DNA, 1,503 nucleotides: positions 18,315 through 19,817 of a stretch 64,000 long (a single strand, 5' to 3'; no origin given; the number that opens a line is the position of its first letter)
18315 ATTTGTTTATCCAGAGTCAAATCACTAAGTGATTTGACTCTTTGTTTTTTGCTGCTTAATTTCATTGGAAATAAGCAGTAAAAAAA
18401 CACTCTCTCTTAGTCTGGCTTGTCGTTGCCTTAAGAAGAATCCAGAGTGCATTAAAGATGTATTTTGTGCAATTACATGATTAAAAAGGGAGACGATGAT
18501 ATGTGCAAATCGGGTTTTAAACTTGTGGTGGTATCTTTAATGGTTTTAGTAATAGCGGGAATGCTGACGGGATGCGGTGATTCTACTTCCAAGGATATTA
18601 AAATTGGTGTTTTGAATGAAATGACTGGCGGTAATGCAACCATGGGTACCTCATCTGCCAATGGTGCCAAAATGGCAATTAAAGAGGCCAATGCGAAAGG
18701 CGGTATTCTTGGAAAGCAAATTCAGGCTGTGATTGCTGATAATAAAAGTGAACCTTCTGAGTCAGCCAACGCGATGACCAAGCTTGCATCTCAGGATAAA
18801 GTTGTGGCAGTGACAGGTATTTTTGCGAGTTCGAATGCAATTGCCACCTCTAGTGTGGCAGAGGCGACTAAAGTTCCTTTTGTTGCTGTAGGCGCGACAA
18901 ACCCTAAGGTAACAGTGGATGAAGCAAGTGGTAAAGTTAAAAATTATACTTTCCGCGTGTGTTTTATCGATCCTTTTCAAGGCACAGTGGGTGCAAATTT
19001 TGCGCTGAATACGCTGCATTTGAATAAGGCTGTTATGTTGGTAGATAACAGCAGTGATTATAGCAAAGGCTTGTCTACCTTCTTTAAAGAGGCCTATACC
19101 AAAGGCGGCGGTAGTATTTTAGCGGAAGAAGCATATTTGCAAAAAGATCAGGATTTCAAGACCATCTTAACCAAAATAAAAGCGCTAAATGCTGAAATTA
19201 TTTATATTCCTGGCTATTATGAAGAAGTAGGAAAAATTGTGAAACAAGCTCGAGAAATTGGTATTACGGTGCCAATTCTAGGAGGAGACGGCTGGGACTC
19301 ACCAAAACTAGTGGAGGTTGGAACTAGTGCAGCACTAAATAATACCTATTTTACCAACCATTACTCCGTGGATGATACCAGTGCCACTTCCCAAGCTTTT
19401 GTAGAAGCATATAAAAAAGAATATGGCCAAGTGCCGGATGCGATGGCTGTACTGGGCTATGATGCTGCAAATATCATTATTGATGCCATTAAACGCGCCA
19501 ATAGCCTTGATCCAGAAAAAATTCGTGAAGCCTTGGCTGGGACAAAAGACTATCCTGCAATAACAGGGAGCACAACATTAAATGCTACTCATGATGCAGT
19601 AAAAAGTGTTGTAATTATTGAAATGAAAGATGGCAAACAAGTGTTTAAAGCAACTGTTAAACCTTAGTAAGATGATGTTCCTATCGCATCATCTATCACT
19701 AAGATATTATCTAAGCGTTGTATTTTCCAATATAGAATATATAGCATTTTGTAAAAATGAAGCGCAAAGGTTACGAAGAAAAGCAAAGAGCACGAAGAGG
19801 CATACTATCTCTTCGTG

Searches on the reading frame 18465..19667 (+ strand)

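Call 67: search_protein_families(library=pfam, proteins=[window:18465-19667:+], max_evalue=0.00001)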
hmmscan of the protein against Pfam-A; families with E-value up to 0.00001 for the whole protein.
window:18465-19667:+ (400 aa): 3 families
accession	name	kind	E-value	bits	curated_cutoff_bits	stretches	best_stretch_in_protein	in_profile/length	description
PF13458.12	Peripla_BP_6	-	9.4e-65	220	31.7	1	45-390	2-342/343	Periplasmic binding protein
PF13433.12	Peripla_BP_5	-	2e-28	100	27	2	45-133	1-89/363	Periplasmic binding protein domain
PF01094.35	ANF_receptor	-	1.4e-22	80.7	25.4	1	67-358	5-305/353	Receptor family ligand binding region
